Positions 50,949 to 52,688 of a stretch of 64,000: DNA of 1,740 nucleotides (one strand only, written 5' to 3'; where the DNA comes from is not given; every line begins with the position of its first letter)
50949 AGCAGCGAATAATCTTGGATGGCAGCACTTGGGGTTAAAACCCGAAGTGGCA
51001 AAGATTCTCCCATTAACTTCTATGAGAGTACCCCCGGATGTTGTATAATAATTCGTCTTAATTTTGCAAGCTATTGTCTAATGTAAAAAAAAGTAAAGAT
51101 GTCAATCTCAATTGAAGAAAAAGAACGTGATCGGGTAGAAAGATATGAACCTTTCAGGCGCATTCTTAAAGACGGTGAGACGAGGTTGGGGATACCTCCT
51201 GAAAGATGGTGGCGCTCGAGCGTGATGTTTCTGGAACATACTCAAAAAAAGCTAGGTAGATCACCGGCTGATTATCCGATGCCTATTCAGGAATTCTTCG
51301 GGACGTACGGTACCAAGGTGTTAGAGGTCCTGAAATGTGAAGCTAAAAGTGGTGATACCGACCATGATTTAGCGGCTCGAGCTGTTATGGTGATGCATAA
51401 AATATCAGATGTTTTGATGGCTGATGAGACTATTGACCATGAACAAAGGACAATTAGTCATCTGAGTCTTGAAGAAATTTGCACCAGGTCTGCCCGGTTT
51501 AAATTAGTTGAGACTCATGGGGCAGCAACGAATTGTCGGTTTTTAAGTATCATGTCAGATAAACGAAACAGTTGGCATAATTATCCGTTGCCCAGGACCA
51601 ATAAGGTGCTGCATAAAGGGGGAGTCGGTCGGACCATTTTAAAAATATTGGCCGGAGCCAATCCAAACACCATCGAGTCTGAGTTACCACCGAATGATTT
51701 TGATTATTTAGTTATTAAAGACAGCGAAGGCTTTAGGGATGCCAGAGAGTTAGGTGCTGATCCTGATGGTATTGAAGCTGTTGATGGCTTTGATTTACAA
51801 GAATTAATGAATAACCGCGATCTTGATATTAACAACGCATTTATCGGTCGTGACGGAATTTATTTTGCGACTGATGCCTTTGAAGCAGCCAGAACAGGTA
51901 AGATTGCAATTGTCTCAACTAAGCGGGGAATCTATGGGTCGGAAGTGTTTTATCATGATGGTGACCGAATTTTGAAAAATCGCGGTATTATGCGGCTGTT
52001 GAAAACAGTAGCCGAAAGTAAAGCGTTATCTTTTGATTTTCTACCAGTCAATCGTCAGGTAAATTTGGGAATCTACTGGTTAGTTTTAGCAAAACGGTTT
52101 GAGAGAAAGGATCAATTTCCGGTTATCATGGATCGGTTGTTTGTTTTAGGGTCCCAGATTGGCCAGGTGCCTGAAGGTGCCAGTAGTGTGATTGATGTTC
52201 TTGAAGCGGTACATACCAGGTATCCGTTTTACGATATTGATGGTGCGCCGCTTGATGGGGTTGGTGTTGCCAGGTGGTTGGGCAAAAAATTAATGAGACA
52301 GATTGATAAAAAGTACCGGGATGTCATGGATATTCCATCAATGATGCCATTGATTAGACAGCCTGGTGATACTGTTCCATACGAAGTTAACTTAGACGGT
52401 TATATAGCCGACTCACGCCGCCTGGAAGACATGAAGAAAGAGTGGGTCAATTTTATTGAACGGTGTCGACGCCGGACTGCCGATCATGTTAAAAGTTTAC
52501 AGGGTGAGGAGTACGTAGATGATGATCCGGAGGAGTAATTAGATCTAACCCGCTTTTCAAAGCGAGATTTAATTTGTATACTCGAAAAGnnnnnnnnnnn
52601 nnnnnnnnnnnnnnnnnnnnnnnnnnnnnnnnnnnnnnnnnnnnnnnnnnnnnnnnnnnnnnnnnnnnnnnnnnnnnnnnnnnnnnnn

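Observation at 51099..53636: Three uncharacterised genes abutting the 3' end of tRNA-Glu, the first with an NTase-like G(G/S)...DxD motif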

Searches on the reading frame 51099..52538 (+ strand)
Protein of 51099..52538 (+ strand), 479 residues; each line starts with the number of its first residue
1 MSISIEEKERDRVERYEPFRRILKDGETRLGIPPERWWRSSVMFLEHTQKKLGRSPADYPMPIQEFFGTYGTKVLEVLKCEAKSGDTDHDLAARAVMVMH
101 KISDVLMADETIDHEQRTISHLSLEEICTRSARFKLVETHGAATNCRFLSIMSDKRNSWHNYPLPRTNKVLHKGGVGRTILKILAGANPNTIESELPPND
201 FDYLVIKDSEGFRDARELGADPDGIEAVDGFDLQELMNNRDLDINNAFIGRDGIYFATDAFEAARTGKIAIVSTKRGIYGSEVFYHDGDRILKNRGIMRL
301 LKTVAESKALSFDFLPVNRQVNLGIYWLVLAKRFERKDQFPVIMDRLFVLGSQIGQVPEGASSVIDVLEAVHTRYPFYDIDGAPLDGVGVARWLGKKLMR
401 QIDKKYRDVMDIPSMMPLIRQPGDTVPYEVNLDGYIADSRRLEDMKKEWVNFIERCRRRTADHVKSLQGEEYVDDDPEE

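Call 4: search_protein_families(library=pfam, proteins=[window:51099-52538:+], max_evalue=1)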
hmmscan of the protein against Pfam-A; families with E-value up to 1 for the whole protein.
window:51099-52538:+ (479 aa): 0 families

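Call 5: search_protein_families(library=padloc, proteins=[window:51099-52538:+], max_evalue=1)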
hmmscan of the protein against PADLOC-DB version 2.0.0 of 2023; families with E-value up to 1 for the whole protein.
window:51099-52538:+ (479 aa): 1 family
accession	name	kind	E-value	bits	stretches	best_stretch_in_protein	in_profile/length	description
PDLC04411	PDC-M10A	-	0.041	11.6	1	440-461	68-89/156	-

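Call 8: find_homologous_proteins(query=window:51099-52535:+)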
Query window:51099-52535:+ (479 aa): 51 proteins with E <= 0.001 among 8000 candidates.
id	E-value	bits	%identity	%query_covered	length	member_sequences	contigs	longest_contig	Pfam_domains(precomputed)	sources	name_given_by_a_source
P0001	0.0e+0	1100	100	100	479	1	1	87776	-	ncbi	-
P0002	3.2e-162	559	55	96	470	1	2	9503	-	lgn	-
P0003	1.3e-159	550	53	96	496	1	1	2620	-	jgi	jgi:hypothetical protein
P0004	7.2e-153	528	52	99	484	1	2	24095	-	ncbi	-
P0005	8.5e-151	521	52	97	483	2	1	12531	-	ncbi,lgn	-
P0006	2.1e-144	500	49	99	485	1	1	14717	-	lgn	-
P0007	1.6e-141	490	49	96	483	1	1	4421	-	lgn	-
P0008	1.5e-140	487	48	96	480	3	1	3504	-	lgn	-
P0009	3.1e-140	486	53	85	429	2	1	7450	-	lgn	-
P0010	9.8e-139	481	48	97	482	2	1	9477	-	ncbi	-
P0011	5.2e-138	479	46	96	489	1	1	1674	-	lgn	-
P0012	1.6e-133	464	45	98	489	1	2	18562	-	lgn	-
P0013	2.1e-133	463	47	98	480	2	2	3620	-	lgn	-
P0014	8.5e-132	458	47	98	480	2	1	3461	-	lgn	-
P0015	2.3e-124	434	44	98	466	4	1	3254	-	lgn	-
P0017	1.8e-120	421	45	98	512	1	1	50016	-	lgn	-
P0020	1.5e-109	385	42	99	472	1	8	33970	-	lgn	-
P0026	5.3e-104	367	40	97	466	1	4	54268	-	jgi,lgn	jgi:hypothetical protein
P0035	7.8e-100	353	40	95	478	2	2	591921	-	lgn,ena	-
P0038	5.8e-97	343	39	93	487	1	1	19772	-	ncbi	-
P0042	3.0e-89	318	39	91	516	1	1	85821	-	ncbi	-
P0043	5.3e-89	317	40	89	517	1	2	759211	-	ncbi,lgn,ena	-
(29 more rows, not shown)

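Call 9: search_solved_structures(query=window:51099-52535:+, max_evalue=10)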
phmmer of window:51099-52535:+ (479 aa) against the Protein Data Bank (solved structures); distinct sequences matched with E-value up to 10: 0.

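Call 10: search_protein_families(library=ncbifam, proteins=[window:51099-52538:+], max_evalue=1)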
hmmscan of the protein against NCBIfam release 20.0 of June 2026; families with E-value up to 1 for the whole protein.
window:51099-52538:+ (479 aa): 0 families

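Call 11: search_protein_families(library=phrogs, proteins=[window:51099-52538:+], max_evalue=1)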
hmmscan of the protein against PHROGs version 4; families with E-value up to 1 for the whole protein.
window:51099-52538:+ (479 aa): 0 families

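Call 14: search_solved_structures(query=A1, max_evalue=10, show_alignments=3)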
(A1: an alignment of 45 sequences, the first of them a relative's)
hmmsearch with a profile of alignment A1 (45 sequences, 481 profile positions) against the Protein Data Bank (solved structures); distinct sequences matched with E-value up to 10: 3.
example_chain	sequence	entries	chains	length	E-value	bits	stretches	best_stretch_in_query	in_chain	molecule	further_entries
6jlq_A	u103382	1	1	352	0.16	13.8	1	11-128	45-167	Ubiquitin carboxyl-terminal hydrolase 46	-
5cvm_A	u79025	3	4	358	0.17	13.8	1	11-128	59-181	Ubiquitin carboxyl-terminal hydrolase 46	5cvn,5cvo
5l8h_A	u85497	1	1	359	0.18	13.7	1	11-128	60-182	Ubiquitin carboxyl-terminal hydrolase 46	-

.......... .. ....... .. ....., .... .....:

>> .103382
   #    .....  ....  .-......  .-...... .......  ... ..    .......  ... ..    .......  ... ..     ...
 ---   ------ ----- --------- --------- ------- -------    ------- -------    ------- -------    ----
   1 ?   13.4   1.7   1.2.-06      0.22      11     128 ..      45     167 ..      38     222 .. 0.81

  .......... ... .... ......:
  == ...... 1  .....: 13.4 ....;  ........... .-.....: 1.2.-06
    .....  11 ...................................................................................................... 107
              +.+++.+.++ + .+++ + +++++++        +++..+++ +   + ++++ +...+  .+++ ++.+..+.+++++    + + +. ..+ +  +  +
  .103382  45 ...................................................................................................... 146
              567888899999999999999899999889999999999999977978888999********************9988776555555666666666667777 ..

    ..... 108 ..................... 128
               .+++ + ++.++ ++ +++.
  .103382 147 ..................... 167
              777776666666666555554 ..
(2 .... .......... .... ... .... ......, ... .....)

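Call 16: find_encoding_contigs(protein=P0043, flank=8000, max_places=2)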
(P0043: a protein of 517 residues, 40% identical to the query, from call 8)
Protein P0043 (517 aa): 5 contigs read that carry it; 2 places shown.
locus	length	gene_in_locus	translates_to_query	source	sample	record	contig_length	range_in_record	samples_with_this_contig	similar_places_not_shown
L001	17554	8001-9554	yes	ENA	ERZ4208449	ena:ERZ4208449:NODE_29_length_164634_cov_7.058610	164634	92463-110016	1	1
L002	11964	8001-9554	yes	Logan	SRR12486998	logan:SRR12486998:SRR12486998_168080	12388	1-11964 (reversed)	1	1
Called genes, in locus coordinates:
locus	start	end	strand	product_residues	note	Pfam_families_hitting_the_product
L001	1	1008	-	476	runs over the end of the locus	-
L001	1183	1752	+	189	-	PF08818:DUF1801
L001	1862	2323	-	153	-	-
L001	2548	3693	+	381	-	-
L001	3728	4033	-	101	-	-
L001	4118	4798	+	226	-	PF00702:Hydrolase, PF12710:HAD, PF13419:HAD_2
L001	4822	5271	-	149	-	-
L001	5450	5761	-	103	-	-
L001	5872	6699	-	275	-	PF03476:MOSC_N, PF03473:MOSC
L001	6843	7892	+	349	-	-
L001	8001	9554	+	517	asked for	-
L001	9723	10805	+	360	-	PF04055:Radical_SAM, PF12544:LAM_C (weak)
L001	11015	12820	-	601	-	PF00664:ABC_membrane, PF00005:ABC_tran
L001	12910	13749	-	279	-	PF03631:Virul_fac_BrkB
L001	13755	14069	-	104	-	-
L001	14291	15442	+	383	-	PF13428:TPR_14 (faint), PF22422:MGH1-like_GH (faint)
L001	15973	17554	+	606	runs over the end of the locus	PF00005:ABC_tran, PF00006:ATP-synt_ab (faint), PF02463:SMC_N (faint), PF05729:NACHT (faint), PF13401:AAA_22 (faint), PF12848:ABC_tran_Xtn, PF00005:ABC_tran, PF13304:AAA_21 (weak), +2 more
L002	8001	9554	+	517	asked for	-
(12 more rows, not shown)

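Call 17: find_encoding_contigs(protein=P0035, flank=8000, max_places=2)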
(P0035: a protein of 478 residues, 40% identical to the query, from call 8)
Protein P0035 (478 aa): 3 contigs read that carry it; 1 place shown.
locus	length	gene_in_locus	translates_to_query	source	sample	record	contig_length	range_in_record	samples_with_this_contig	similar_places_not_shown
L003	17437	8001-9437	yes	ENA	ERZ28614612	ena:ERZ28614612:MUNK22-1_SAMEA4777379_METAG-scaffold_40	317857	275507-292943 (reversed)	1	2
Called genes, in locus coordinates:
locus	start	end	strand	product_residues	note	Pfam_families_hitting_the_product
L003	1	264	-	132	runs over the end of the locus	PF08843:AbiEii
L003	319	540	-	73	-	PF08843:AbiEii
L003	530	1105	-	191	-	-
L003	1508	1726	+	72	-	-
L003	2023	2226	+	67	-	-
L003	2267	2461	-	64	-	-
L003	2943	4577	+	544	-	-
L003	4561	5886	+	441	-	PF00875:DNA_photolyase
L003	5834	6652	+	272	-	-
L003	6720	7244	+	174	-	PF01591:6PF2K (faint), PF08433:KTI12, PF13671:AAA_33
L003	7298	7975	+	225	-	-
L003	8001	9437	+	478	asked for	-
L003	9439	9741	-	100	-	-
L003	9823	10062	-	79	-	-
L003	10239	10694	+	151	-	-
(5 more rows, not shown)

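Call 18: find_encoding_contigs(protein=P0004, flank=8000, max_places=2)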
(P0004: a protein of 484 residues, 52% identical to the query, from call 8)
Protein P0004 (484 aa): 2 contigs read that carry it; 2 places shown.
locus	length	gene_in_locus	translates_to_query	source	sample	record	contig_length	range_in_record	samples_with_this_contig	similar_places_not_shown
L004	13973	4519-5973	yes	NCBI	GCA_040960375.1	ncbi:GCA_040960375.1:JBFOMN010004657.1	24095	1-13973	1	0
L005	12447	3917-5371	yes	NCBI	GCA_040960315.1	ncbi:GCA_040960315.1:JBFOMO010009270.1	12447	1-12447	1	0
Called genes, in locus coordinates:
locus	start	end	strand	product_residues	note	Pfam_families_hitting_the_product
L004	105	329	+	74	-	-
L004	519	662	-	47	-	PF11295:DUF3096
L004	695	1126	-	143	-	-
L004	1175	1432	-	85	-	-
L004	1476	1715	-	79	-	-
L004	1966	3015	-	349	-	-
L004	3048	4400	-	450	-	PF00890:FAD_binding_2 (weak), PF01134:GIDA (faint), PF01266:DAO, PF01946:Thi4 (faint), PF03486:HI0933_like (faint), PF07992:Pyr_redox_2 (faint), PF21688:FAD-depend_C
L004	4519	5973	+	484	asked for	-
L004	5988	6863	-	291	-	-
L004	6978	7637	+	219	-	-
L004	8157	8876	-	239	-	-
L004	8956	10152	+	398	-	-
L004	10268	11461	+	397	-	PF00270:DEAD, PF04851:ResIII, PF00271:Helicase_C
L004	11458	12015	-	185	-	-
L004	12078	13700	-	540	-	-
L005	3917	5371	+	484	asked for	-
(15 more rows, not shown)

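Call 21: find_encoding_contigs(protein=P0001, flank=10000, max_places=3)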
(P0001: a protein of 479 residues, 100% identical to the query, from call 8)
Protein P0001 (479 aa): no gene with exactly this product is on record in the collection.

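Call 25: find_encoding_contigs(protein=P0002, flank=8000, max_places=2)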
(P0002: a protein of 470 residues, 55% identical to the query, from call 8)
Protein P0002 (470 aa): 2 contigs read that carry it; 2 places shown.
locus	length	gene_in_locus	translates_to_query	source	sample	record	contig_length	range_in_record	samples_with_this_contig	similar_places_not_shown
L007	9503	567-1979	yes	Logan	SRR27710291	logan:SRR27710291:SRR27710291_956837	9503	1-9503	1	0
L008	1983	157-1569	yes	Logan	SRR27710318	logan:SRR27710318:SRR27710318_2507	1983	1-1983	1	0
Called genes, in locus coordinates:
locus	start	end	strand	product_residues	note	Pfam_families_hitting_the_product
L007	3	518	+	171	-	?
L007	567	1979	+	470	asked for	-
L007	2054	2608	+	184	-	PF02525:Flavodoxin_2 (weak), PF03358:FMN_red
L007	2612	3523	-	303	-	PF02826:2-Hacid_dh_C (weak), PF03446:NAD_binding_2, PF00393:6PGD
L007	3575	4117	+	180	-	PF07963:N_methyl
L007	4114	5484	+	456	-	PF00232:Glyco_hydro_1, PF02449:Glyco_hydro_42 (weak), PF00232:Glyco_hydro_1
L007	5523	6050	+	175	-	-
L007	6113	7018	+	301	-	-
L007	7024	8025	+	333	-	-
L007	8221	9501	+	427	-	?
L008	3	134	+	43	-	?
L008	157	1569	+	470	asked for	-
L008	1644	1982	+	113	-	?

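Call 27: predict_structure(alignment_id=A1)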
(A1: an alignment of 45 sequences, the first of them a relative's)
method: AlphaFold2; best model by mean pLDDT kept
length: 479 residues; sequences in the alignment: 45
mean_pLDDT: 91.5   pTM: 0.89
mean pLDDT of the five models: 91.5, 91.4, 90.3, 90.3, 89.5
residues with pLDDT >= 90: 361; 70-90: 100; 50-70: 10; < 50: 8
segments of 3 or more residues with pLDDT < 50: 472-479
pLDDT, mean of each block of 10 residues (from residue 1): 83 95 93 88 95 95 96 95 71 87 93 90 98 95 83 97 96 95 98 89 93 92 89 94 96 98 98 81 84 95 98 97 95 94 98 97 97 93 83 90 94 86 96 97 96 97 86 42
secondary structure, 60 per line:
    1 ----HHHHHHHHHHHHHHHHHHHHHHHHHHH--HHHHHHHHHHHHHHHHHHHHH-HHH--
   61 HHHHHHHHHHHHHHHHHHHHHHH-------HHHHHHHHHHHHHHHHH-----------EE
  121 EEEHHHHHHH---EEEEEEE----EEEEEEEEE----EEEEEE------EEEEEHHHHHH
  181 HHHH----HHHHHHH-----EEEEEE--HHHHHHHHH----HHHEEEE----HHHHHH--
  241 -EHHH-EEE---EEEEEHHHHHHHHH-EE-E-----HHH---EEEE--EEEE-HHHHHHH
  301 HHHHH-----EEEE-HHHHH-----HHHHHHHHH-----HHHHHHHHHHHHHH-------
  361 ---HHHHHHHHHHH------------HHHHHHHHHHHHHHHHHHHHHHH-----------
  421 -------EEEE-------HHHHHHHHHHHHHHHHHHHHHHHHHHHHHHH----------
elements in order: H5-31 H34-54 H61-83 H91-107 E119-123 H124-130 E134-140 E145-153 E158-163 E170-174 H175-184 H189-195 E201-206 H209-217 E225-228 H233-238 E247-249 E253-257 H258-266 E283-286 E289-292 H294-305 E311-314 H316-320 H326-334 H340-353 H364-374 H387-409 E428-431 H439-469

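Call 30: fold_search(model_id=the predicted structure, library=pdb)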
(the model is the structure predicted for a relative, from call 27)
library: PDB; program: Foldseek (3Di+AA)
matches with E <= 10: 175; with E <= 0.001: 0
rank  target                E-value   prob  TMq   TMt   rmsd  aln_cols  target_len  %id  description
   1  6w42                  5.2e-01  0.14  0.08  0.20  14.3       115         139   14  HIV Integrase core domain in complex with inhibitor 2-(5-methyl-2-(2-(thiophen-2-yl)ethynyl)-1-benzofuran-3-yl)acetic ac (released 2021-03-10)
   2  6we7                  7.7e-01  0.13  0.07  0.20  14.2       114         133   13  HIV Integrase core domain in complex with inhibitor 3-methyl-2-{5-methyl-2-[2-(thiophen-2-yl)ethynyl]-1- benzofuran-3-yl (released 2021-04-07)
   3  7l23                  8.5e-01  0.12  0.08  0.20  14.4       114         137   14  HIV Integrase core domain in complex with inhibitor 2-(5-(3-fluorophenyl)-2-(2-(thiophen-2-yl)ethynyl)-1- benzofuran-3-y (released 2021-12-22)
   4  7l1p_B                9.0e-01  0.10  0.07  0.19  14.4       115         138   13  HIV Integrase Core domain (IN) in complex with dimer-spanning ligand (released 2021-12-22)
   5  4ful                  9.0e-01  0.03  0.11  0.08  23.1       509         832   10  PI3 Kinase Gamma bound to a pyrmidine inhibitor (released 2012-10-17)
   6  6w0u                  9.4e-01  0.11  0.07  0.19  12.8       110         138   14  HIV Integrase core domain in complex with inhibitor 2-(2-ethynyl-5-methyl-1-benzofuran-3-yl)acetic acid (released 2021-03-03)
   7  6xov_A                1.0e+00  0.02  0.07  0.04  26.1       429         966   10  CryoEM structure of human presequence protease in partial closed state 1 (released 2021-07-07)
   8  7lqp_B                1.1e+00  0.10  0.07  0.18  14.0       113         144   12  Rapid development of potent inhibitors of the HIV integrase-LEDGF interaction by fragment-linking using off-rate scree (released 2022-02-23)
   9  5v4w                  1.1e+00  0.02  0.09  0.09  20.6       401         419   11  Human glucokinase in complex with novel indazole activator. (released 2017-05-31)
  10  6wc8                  1.2e+00  0.10  0.08  0.20  13.2       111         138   14  HIV Integrase core domain in complex with inhibitor 2-(5-(3-fluorophenyl)-2-(2-(thiophen-2-yl)ethynyl)-1- benzofuran-3-y (released 2021-03-31)
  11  7rq0_A                1.2e+00  0.08  0.07  0.18  13.8       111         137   13  HIV Integrase CORE domain in complex with 2-{2-[2-(3-{[4-(2-{[(3-{2-[3-(carboxymethyl)-5-methyl-1-benzofuran-2-yl]ethy (released 2022-08-10)
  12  5c5v_A                1.2e+00  0.06  0.07  0.09  15.0       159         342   10  Recombinant Inorganic Pyrophosphatase from T brucei brucei (released 2015-11-04)
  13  3gbf                  1.3e+00  0.02  0.07  0.08  20.8       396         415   13  Phpd with cadmium complexed with hydroethylphosphonate (HEP) (released 2009-06-09)
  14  6xrm                  1.3e+00  0.02  0.11  0.08  20.9       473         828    9  Crystal structure of human PI3K-gamma in complex with Compound 4 (released 2020-09-16)
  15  5v4x                  1.3e+00  0.02  0.08  0.09  19.9       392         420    9  Human glucokinase in complex with novel pyrazole activator. (released 2017-05-31)
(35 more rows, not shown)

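Call 37: find_encoding_contigs(protein=P0017, flank=8000, max_places=1)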
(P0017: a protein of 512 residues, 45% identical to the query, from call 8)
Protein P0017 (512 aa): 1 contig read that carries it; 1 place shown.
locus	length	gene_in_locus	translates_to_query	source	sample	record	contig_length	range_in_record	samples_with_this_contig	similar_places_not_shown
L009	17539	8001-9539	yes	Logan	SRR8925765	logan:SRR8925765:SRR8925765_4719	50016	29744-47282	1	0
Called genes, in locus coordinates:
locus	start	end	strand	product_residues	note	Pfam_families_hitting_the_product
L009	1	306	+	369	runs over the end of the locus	PF13439:Glyco_transf_4, PF13579:Glyco_trans_4_4, PF20706:GT4-conflict (weak), PF00534:Glycos_transf_1, PF13692:Glyco_trans_1_4, PF13524:Glyco_trans_1_2 (weak)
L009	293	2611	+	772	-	PF09971:DUF2206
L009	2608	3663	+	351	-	PF13439:Glyco_transf_4, PF13477:Glyco_trans_4_2, PF13579:Glyco_trans_4_4, PF00534:Glycos_transf_1, PF13692:Glyco_trans_1_4, PF13524:Glyco_trans_1_2, PF20706:GT4-conflict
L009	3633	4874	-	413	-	PF01943:Polysacc_synt, PF01554:MatE (weak)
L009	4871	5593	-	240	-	PF01522:Polysacc_deac_1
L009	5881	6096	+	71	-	-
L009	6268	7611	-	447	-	PF02661:Fic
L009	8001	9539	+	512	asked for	-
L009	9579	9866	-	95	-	-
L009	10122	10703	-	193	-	-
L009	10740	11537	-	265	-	PF01875:Memo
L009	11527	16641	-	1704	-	PF13205:Big_5, PF01835:MG2 (faint), PF07703:A2M_BRD, PF00207:A2M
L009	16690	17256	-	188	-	PF04229:GrpB (weak)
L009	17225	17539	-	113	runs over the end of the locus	-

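Call 38: find_encoding_contigs(protein=P0026, flank=8000, max_places=1)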
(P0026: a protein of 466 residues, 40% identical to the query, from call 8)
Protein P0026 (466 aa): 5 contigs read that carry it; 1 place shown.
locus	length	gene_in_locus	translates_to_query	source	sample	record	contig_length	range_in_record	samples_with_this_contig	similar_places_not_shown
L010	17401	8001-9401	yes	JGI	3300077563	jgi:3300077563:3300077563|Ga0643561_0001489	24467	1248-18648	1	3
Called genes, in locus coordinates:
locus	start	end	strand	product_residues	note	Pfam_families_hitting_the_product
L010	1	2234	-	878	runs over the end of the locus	PF00270:DEAD (weak), PF04851:ResIII, PF27159:HI_1054_N, PF27365:HI_1054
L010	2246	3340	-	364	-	PF21407:SduA_N, PF14082:SduA_C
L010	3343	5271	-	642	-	PF12564:TypeIII_RM_meth, PF01555:N6_N4_Mtase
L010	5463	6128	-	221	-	-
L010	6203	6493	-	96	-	-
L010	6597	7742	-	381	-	PF13784:Fic_N, PF02661:Fic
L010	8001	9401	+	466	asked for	-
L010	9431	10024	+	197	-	-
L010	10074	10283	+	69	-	-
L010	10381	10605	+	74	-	-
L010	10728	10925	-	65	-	-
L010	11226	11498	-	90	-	PF03477:ATP-cone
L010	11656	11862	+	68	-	-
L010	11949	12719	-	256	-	-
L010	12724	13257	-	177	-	-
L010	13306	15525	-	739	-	PF00239:Resolvase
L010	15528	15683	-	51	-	-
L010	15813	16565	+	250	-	PF00561:Abhydrolase_1, PF12697:Abhydrolase_6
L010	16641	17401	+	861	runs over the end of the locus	PF26449:DUF8128, PF02534:T4SS-DNA_transf (faint), PF01935:DUF87, PF10412:TrwB_AAD_bind (faint), PF12696:TraG-D_C (weak)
